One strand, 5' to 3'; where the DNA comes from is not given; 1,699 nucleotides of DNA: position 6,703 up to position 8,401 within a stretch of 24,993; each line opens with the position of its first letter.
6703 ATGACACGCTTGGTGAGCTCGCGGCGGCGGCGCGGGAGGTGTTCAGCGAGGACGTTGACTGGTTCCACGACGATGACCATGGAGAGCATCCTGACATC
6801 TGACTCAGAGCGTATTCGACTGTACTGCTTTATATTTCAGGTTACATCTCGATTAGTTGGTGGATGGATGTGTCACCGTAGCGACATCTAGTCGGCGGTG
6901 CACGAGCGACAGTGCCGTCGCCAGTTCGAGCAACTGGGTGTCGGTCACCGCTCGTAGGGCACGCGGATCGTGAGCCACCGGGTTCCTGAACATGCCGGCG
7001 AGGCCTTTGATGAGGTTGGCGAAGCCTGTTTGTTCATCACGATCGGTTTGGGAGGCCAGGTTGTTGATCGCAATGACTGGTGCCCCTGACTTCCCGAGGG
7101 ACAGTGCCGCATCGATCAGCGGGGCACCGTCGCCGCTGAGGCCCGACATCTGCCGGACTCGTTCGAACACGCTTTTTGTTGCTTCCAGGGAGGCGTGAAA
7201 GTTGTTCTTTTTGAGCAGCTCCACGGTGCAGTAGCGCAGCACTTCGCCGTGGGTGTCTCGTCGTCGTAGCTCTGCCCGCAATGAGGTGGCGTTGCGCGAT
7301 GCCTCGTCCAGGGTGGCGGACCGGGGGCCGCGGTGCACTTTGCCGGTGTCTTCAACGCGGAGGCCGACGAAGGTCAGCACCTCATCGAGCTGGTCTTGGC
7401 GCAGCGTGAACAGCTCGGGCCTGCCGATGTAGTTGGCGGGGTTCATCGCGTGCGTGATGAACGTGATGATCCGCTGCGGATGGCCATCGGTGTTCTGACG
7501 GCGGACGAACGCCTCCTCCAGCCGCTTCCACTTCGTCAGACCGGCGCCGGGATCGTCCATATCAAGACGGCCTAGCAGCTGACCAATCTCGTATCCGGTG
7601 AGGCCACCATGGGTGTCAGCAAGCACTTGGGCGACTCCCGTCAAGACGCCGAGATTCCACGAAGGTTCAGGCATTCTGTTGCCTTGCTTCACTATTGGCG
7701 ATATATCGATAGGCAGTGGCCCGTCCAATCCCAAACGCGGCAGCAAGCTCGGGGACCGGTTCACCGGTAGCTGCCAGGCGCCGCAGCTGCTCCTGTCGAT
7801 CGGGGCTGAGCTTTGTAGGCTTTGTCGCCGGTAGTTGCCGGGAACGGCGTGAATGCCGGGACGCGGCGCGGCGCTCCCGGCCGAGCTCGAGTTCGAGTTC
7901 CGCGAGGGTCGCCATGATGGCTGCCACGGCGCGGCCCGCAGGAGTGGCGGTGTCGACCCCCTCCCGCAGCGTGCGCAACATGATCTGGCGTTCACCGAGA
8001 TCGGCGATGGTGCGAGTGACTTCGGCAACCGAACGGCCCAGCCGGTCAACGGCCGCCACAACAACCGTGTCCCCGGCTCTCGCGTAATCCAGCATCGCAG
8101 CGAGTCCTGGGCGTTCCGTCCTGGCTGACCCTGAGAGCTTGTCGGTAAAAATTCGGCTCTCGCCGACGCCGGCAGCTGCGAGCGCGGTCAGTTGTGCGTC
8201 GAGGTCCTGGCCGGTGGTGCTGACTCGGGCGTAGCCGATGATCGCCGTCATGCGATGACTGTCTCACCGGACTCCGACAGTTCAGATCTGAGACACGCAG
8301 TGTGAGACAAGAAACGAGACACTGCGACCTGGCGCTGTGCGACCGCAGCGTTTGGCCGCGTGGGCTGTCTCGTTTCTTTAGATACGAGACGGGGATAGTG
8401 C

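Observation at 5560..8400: Recombinase-linked, lower-GC cassette pairing a HEPN (Rx4H) protein with a wHTH plus restriction-endonuclease-like protein: candidate novel mobile defense or abortive-infection module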

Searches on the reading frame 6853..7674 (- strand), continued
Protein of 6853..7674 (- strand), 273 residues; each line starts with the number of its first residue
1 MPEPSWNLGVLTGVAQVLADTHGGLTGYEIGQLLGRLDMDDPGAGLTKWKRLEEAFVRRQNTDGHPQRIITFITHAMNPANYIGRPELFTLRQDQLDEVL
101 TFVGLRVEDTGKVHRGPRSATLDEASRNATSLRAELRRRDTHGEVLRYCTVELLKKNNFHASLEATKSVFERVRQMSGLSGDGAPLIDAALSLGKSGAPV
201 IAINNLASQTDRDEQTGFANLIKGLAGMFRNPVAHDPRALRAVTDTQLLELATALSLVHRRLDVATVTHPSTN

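Call 65: get_annotated_region(hit=H44, flank=4000)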
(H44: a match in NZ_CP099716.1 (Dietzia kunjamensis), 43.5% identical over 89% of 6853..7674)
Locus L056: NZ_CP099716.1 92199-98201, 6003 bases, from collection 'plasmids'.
description: Dietzia kunjamensis strain 313 plasmid pDK313-98, complete sequence
organism: Dietzia kunjamensis (NCBI taxid 322509)
taxonomy: Bacteria; Actinomycetota; Actinomycetes; Mycobacteriales; Dietziaceae; Dietzia; Dietzia kunjamensis
host: -; source: cell culture,water from a container for water evaporation; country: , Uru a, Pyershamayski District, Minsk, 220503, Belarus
typing (MOB-suite, as given by PLSDB): non-mobilizable; replicon rep_cluster_1732
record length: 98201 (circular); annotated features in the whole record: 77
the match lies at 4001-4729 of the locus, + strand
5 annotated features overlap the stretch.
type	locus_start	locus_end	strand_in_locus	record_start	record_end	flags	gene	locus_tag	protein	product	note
CDS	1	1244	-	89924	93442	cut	mobF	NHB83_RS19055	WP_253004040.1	MobF family relaxase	-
CDS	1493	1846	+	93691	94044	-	-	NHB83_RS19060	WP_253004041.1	hypothetical protein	-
CDS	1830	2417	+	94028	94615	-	-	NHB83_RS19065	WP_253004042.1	hypothetical protein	-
CDS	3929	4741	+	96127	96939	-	-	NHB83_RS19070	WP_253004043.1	TIGR02391 family protein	-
CDS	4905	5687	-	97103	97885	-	-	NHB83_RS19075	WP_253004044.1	Abi family protein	-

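Call 70: find_encoding_contigs(protein=P0111, flank=5000, max_places=2)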
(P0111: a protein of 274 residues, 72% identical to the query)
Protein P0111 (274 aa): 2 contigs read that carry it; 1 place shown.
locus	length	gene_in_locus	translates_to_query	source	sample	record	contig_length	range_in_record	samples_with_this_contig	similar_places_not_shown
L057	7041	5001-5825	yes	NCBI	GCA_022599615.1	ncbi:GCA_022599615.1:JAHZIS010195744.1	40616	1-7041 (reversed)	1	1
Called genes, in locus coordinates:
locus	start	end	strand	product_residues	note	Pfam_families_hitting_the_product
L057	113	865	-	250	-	PF21983:NikA-like (weak), PF03887:YfbU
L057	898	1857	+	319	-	PF12833:HTH_18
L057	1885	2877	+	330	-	PF04116:FA_hydroxylase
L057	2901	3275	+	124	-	PF01022:HTH_5, PF12840:HTH_20 (weak)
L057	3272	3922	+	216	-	PF01545:Cation_efflux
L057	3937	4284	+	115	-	PF12487:DUF3703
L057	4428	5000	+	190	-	PF00239:Resolvase, PF25213:HVO_A0261_N (faint), PF02796:HTH_7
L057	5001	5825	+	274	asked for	PF09509:Hypoth_Ymh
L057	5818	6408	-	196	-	PF08808:RES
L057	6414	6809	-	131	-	PF01381:HTH_3 (weak)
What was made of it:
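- L057 has a RES-Xre pair in that place (call 70).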

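Call 71: find_encoding_contigs(protein=P0172, flank=5000, max_places=3)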
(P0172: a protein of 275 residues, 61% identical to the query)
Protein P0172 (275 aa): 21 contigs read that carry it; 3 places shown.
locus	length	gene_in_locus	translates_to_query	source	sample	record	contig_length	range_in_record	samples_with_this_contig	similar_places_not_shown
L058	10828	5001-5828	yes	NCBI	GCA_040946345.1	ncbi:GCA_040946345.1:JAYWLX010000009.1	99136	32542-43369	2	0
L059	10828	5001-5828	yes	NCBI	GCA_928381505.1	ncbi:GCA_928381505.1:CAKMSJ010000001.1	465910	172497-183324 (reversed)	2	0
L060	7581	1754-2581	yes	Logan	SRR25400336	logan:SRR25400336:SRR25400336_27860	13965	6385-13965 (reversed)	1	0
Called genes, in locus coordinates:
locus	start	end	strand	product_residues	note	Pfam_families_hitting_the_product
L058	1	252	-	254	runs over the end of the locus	PF12698:ABC2_membrane_3 (weak)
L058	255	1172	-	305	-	PF00005:ABC_tran, PF13304:AAA_21 (weak)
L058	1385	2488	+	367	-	PF01926:MMR_HSR1, PF02421:FeoB_N, PF06071:YchF-GTPase_C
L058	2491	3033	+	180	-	-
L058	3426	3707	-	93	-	PF18029:Glyoxalase_6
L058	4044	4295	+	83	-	-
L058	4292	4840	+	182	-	-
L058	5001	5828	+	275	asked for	PF09509:Hypoth_Ymh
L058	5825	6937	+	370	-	-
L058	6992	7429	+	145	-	-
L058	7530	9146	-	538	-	PF07905:PucR, PF13556:HTH_30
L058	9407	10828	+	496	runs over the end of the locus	PF00171:Aldedh, PF05893:LuxC (weak)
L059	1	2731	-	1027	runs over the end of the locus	-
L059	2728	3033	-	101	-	PF12728:HTH_17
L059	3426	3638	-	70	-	PF18029:Glyoxalase_6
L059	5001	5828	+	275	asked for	PF09509:Hypoth_Ymh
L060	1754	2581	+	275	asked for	PF09509:Hypoth_Ymh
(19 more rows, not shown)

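Call 72: find_encoding_contigs(protein=P0146, flank=5000, max_places=2)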
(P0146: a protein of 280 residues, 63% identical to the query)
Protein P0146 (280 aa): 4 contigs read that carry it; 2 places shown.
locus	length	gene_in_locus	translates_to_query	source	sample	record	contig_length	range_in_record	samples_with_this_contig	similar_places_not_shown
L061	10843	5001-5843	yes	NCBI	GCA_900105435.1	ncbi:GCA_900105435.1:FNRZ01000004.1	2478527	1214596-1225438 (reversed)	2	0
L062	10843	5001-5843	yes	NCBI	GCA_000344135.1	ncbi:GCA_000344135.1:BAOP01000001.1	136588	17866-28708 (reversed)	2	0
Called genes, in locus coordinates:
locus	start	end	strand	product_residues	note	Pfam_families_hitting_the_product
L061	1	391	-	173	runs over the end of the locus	PF01035:DNA_binding_1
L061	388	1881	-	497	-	PF02805:Ada_Zn_binding, PF12833:HTH_18, PF06029:AlkA_N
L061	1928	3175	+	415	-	PF01594:AI-2E_transport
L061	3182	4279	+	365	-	PF01926:MMR_HSR1, PF02421:FeoB_N, PF06071:YchF-GTPase_C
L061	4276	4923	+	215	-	PF18735:HEPN_RiboL-PSP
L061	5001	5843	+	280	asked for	PF09509:Hypoth_Ymh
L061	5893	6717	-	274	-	PF18728:HEPN_AbiV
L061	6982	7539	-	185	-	-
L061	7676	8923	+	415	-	PF13173:AAA_14, PF13635:DUF4143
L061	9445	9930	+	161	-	PF10898:DUF2716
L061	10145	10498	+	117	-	PF08818:DUF1801 (weak)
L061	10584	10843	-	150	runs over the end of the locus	-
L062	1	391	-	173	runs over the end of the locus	PF01035:DNA_binding_1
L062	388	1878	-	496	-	PF02805:Ada_Zn_binding, PF12833:HTH_18, PF06029:AlkA_N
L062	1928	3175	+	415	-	PF01594:AI-2E_transport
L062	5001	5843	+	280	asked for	PF09509:Hypoth_Ymh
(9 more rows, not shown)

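Call 91: predict_structure(alignment_id=A4)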
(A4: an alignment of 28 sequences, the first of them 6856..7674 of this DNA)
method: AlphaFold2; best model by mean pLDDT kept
length: 273 residues; sequences in the alignment: 28
mean_pLDDT: 85.5   pTM: 0.55
mean pLDDT of the five models: 85.5, 85.5, 85.1, 84.6, 83.2
residues with pLDDT >= 90: 139; 70-90: 97; 50-70: 27; < 50: 10
segments of 3 or more residues with pLDDT < 50: 123-126, 271-273
pLDDT, mean of each block of 10 residues (from residue 1): 81 93 86 95 88 96 94 95 86 83 85 78 49 80 88 72 90 93 92 90 94 96 88 64 82 95 88 43
secondary structure, 60 per line:
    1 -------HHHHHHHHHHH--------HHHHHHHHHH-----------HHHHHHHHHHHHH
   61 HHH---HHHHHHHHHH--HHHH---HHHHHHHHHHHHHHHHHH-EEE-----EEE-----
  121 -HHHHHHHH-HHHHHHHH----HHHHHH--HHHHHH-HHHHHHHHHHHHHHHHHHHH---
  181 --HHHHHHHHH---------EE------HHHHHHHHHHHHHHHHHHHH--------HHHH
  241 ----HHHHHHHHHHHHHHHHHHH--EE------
elements in order: H8-18 H27-36 H48-63 H67-76 H79-82 H86-103 E105-107 E113-115 H122-129 H131-138 H143-148 H151-156 H158-177 H183-191 H209-228 H237-240 H245-263

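Call 108: find_encoding_contigs(protein=P0097, flank=4000, max_places=2)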
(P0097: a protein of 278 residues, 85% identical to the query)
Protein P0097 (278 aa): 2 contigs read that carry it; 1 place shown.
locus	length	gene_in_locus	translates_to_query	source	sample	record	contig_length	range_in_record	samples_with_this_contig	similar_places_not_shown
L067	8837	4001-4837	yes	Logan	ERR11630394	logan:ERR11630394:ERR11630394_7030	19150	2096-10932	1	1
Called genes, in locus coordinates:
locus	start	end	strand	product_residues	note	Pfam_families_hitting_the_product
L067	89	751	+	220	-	-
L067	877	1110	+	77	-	-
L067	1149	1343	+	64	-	-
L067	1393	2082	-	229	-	-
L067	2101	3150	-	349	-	-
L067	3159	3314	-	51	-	-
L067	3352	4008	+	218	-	PF00239:Resolvase, PF02796:HTH_7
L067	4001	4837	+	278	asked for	PF09509:Hypoth_Ymh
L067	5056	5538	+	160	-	-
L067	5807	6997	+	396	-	PF01266:DAO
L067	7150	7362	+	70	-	-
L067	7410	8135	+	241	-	PF13676:TIR_2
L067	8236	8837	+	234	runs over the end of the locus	PF12686:DUF3800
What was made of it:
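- L067 has other genes there (call 108).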

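Call 109: find_encoding_contigs(protein=P0110, flank=4000, max_places=2)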
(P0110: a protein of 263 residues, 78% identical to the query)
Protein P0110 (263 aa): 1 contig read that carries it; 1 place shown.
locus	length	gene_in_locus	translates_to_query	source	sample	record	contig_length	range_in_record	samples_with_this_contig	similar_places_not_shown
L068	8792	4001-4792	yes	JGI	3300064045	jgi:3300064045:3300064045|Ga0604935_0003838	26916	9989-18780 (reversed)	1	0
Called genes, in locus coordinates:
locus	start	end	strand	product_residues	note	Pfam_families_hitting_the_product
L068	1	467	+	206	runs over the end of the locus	PF08534:Redoxin, PF00578:AhpC-TSA, PF00085:Thioredoxin (weak)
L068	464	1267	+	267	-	PF02683:DsbD_TM (weak)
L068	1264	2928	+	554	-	PF05140:ResB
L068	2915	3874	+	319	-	PF01578:Cytochrom_C_asm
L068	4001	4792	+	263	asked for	PF09509:Hypoth_Ymh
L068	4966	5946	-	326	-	PF01435:Peptidase_M48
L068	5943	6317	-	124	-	PF03965:Penicillinase_R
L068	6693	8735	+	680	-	PF04234:CopC, PF05425:CopD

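Call 110: find_encoding_contigs(protein=P0104, flank=4000, max_places=2)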
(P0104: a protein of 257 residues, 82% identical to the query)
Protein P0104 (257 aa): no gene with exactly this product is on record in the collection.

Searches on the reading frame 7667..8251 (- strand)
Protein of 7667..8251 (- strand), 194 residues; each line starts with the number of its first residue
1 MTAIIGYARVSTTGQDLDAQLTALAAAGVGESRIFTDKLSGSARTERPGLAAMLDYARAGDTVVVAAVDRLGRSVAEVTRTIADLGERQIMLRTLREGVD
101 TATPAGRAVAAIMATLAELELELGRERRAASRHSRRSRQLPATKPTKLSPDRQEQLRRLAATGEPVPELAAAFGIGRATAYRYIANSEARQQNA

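Call 5: search_protein_families(library=pfam, proteins=[window:7667-8251:-], max_evalue=1)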
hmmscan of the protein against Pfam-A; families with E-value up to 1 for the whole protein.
window:7667-8251:- (194 aa): 13 families
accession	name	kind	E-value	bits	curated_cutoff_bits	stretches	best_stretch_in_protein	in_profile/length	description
PF00239.26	Resolvase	-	2.5e-35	122.1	23.3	1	4-138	1-142/145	Resolvase, N terminal domain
PF02796.21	HTH_7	-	1.8e-07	31.6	23.8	1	145-185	3-43/45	Helix-turn-helix domain of resolvase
PF25213.1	HVO_A0261_N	-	1.2e-05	25.5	35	2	68-118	31-80/86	HVO_A0261 N-terminal domain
PF13384.12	HTH_23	-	3.3e-05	24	24.6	1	151-186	6-40/50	Homeodomain-like domain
PF13518.12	HTH_28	-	0.0012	19.3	25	1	158-185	7-34/52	Helix-turn-helix domain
PF09339.16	HTH_IclR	-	0.0021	18.3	22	1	156-185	9-40/52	IclR helix-turn-helix domain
PF13551.12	HTH_29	-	0.0059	17.1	28.1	1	159-185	7-34/64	Winged helix-turn helix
PF12728.13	HTH_17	-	0.026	15.2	27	1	166-186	4-24/51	Helix-turn-helix domain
PF13309.12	HTH_22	-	0.035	14.6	29.6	1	166-184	44-62/63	HTH domain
PF08279.18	HTH_11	-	0.071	13.4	25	0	165-185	17-37/55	HTH domain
PF13730.12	HTH_36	-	0.12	12.6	25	0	156-186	14-48/55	Helix-turn-helix domain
PF12840.13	HTH_20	-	0.25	11.8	27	0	150-182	4-37/51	Helix-turn-helix domain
PF24410.1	wHTH-HSP90_Na-assoc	-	0.62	10.9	23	1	64-86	32-54/55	wHTH-Hsp90_Na associated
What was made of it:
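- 7667..8251 (-): Small serine resolvase (194 aa), upstream of the HEPN gene and overlapping it by 8 nt. Pfam Resolvase 2.5e-35 and HTH_7 1.8e-07 (call 5).
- Checked: The serine resolvase is 7667-8251 (-) (Pfam Resolvase 2.5e-35, HTH_7; call 5).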

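Call 6: search_protein_families(library=ncbifam, proteins=[window:7667-8251:-], max_evalue=1)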
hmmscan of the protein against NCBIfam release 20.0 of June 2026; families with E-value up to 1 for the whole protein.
window:7667-8251:- (194 aa): 7 families
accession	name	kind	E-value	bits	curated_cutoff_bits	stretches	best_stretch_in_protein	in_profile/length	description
NF041201.1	recomb_XisF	equivalog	7.4e-23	81.2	375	1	4-144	1-145/465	fdxN element excision recombinase XisF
NF009949.0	PRK13413.1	equivalog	7.8e-09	35.5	272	1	4-191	2-200/203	master DNA invertase Mpi family serine-type recombinase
NF033518.0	transpos_IS607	equivalog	1.4e-06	28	110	1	3-91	55-150/187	IS607 family transposase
NF047343.1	SCCmet_CcrB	equivalog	5.4e-06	25.3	900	1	7-121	12-137/542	cassette chromosome recombinase CcrB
NF047347.1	SCCmet_CcrC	equivalog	0.0023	16.5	900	1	35-120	46-134/558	cassette chromosome recombinase CcrC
NF033577.2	transpos_IS481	equivalog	0.033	13.7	224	1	152-192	2-42/284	IS481 family transposase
NF033545.0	transpos_IS630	equivalog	0.045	13.2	100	0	154-187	3-36/299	IS630 family transposase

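Call 7: search_protein_families(library=padloc, proteins=[window:7667-8251:-], max_evalue=1)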
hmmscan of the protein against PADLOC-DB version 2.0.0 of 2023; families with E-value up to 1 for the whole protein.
window:7667-8251:- (194 aa): 1 family
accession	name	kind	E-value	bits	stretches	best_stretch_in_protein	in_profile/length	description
PDLC04133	mad1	-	0.0075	14.6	1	167-185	9-27/60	mads_1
